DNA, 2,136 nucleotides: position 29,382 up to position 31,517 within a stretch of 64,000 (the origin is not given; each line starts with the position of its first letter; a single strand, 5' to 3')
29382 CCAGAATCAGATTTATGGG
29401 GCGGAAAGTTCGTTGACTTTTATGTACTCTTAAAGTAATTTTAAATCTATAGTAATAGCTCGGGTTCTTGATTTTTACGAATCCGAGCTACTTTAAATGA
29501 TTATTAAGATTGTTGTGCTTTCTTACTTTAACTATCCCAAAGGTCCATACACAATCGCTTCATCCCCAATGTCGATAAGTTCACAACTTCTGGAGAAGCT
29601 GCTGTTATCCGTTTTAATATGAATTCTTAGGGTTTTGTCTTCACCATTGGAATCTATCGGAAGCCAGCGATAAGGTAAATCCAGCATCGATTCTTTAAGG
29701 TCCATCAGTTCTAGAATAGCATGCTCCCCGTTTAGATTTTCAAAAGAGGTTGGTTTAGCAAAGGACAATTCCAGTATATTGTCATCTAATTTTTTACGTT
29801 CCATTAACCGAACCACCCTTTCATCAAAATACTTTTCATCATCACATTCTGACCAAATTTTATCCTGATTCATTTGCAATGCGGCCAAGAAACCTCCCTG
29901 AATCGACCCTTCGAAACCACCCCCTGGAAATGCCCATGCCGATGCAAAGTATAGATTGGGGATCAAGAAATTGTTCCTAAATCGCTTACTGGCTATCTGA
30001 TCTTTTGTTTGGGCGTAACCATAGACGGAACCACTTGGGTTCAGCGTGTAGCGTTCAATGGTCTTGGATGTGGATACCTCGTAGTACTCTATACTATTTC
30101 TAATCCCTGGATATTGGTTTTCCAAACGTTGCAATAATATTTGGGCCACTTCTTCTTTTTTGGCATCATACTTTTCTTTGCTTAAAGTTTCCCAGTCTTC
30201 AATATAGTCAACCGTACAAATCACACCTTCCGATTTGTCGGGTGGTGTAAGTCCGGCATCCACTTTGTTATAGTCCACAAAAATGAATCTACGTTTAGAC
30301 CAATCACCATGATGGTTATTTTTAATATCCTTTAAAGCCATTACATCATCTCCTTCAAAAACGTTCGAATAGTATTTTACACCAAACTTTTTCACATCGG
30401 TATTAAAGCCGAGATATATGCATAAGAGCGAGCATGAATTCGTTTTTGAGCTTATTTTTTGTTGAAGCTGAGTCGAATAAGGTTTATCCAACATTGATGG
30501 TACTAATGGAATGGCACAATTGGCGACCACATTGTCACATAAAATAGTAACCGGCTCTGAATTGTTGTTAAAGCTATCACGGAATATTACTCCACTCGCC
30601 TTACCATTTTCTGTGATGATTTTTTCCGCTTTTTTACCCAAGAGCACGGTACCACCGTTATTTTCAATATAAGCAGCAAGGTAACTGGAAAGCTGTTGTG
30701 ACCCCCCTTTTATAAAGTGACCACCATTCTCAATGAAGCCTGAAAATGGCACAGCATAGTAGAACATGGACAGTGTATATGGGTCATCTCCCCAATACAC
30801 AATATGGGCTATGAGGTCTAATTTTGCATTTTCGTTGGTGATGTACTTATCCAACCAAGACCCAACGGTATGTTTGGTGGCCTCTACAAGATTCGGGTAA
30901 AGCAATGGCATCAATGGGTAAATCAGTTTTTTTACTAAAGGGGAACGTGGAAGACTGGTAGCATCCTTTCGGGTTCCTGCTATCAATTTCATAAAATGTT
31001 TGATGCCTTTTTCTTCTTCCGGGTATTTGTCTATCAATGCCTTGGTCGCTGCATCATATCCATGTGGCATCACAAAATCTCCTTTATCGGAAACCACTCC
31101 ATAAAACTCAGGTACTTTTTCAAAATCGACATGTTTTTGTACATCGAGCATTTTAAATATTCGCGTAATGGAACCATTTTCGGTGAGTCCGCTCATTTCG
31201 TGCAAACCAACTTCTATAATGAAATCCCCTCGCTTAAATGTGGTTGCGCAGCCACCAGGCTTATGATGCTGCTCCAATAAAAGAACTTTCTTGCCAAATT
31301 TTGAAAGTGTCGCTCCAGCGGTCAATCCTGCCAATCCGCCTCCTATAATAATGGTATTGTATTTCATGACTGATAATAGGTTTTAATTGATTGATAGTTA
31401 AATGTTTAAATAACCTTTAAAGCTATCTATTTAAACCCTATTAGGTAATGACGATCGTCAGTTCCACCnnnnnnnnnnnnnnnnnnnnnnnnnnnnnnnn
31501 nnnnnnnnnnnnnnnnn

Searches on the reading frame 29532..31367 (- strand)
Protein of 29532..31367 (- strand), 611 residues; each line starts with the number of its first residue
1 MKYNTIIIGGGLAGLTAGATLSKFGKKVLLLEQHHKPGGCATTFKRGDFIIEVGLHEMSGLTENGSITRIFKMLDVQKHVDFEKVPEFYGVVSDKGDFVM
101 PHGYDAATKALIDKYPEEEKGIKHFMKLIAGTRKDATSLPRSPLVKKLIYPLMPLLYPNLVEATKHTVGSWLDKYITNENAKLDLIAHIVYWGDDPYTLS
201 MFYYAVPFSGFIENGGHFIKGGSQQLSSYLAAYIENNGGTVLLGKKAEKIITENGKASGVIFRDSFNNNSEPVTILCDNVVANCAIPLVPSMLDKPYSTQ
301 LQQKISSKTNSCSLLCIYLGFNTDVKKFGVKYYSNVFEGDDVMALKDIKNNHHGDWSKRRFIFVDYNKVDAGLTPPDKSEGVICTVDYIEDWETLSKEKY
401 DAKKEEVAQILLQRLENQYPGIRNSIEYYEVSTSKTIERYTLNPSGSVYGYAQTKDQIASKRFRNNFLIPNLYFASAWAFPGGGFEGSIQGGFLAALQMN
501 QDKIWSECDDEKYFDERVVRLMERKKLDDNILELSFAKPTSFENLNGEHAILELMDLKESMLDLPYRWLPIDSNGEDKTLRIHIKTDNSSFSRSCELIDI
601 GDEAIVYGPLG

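Call 57: search_protein_families(library=ncbifam, proteins=[window:29532-31367:-], max_evalue=1e-10)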
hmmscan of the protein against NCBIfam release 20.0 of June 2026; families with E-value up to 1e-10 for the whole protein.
window:29532-31367:- (611 aa): 8 families
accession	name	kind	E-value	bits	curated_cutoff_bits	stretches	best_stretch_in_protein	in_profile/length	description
TIGR02733.1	desat_CrtD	equivalog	1.6e-45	155.7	549.7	2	214-499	222-488/492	C-3',4' desaturase CrtD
TIGR02730.1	carot_isom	equivalog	4.4e-41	141.2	586.9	1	3-501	1-490/493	carotenoid isomerase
TIGR02734.1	crtI_fam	subfamily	1.8e-32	112.7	238.1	1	6-503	2-492/504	phytoene desaturase family protein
NF058655.1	CrtID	equivalog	2.8e-24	85.8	640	1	6-490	2-472/478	bifunctional phytoene desaturase/3,4-desaturase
NF005560.0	PRK07233.1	equivalog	5e-19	68.4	252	0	5-84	3-80/435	hypothetical protein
NF045637.1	carotdesatCrtDProt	equivalog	1.7e-16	59.8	580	0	215-501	213-484/485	1-hydroxycarotenoid 3,4-desaturase CrtD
NF045689.1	BCarotKetCrtO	equivalog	2.5e-12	46.1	1000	0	2-43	3-44/563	beta-carotene ketolase CrtO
NF042421.1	hydcarot_desat_CrtD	equivalog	1e-11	44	500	1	4-486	3-470/487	1-hydroxycarotenoid 3,4-desaturase CrtD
